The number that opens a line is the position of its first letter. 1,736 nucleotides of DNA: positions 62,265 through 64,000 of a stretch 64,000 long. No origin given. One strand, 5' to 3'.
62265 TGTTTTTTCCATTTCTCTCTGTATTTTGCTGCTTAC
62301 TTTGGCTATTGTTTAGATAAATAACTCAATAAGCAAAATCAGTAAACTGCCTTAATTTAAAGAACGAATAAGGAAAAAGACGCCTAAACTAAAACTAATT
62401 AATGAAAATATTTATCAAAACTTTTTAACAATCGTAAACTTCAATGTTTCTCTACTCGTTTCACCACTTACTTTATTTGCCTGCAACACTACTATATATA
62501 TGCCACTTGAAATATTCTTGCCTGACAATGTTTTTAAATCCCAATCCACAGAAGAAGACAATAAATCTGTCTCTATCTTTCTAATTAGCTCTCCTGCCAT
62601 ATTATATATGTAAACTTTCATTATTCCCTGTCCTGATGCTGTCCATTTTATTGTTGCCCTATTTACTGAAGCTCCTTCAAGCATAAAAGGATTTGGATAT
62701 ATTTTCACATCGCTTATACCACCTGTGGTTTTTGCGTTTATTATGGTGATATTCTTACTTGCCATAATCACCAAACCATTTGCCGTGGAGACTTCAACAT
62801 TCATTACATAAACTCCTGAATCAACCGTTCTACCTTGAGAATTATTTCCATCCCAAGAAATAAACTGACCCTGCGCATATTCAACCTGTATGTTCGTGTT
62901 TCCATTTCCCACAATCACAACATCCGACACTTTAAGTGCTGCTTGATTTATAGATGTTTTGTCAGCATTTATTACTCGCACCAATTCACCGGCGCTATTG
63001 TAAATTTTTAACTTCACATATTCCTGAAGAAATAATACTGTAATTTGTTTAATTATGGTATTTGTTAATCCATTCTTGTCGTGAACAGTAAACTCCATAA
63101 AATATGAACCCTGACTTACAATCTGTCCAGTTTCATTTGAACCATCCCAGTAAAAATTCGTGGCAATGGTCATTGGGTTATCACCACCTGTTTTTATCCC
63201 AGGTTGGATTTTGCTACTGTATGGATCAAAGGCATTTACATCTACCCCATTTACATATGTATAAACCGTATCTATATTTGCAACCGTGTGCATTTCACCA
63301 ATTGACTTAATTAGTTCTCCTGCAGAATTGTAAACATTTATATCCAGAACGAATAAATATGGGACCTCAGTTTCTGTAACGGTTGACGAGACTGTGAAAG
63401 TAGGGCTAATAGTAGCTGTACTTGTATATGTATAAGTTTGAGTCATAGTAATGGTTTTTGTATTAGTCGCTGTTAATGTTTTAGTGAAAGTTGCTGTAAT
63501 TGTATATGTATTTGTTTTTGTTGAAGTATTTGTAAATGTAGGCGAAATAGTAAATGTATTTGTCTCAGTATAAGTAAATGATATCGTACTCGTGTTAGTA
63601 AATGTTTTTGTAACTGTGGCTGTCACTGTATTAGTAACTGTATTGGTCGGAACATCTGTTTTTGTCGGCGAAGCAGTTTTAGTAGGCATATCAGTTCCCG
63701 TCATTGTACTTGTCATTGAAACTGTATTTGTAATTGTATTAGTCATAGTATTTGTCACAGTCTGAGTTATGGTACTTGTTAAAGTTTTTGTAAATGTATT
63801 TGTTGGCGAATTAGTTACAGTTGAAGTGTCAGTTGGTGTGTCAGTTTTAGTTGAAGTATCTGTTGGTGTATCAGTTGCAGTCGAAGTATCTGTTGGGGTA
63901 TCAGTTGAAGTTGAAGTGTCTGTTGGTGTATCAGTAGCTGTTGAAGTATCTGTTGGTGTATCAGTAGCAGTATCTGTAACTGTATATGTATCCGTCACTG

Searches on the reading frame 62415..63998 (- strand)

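Call 31: search_protein_families(library=pfam, proteins=[window:62415-63998:-], max_evalue=0.001)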
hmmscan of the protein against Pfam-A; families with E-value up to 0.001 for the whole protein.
window:62415-63998:- (527 aa): 3 families
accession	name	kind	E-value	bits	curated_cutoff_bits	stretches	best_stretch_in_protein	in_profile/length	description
PF13860.13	FlgD_ig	-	1.1e-14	54.6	27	0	460-508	25-76/79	FlgD Ig-like domain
PF13585.12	CHU_C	-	3e-06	27.7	27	0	460-513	29-78/86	CHU_C Type IX secretion signal domain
PF18962.6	Por_Secre_tail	-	0.00015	22.4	27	1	433-509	1-66/75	Secretion system C-terminal sorting domain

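Call 85: search_protein_families(library=ncbifam, proteins=[window:62415-63998:-], max_evalue=0.01)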
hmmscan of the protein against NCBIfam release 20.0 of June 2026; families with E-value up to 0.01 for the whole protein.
window:62415-63998:- (527 aa): 7 families
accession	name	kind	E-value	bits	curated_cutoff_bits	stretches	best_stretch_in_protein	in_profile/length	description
NF053608.1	Lsa66_OmpA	equivalog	9.7e-11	40.8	700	1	329-519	55-240/581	fibronectin-binding adhesin Lsa66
NF052228.1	T9SS_PorZ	equivalog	1.8e-07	30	260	2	403-510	650-745/757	type IX secretion system anionic LPS delivery protein PorZ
NF005176.1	PRK06655.1-1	equivalog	2.3e-07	30.9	230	1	456-524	95-166/197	flagellar hook assembly protein FlgD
TIGR04183.1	Por_Secre_tail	domain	4.3e-07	29.8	23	1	433-509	1-62/72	T9SS type A sorting domain-containing protein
NF009452.0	PRK12812.1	equivalog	0.0065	15.7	258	1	280-312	181-213/289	flagellar basal body rod modification protein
NF009453.0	PRK12813.1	equivalog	0.0073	15.9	264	1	360-410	129-180/223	flagellar basal body rod modification protein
NF004496.1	PRK05842.1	equivalog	0.0075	15.5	250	0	380-402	197-219/271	flagellar hook assembly protein FlgD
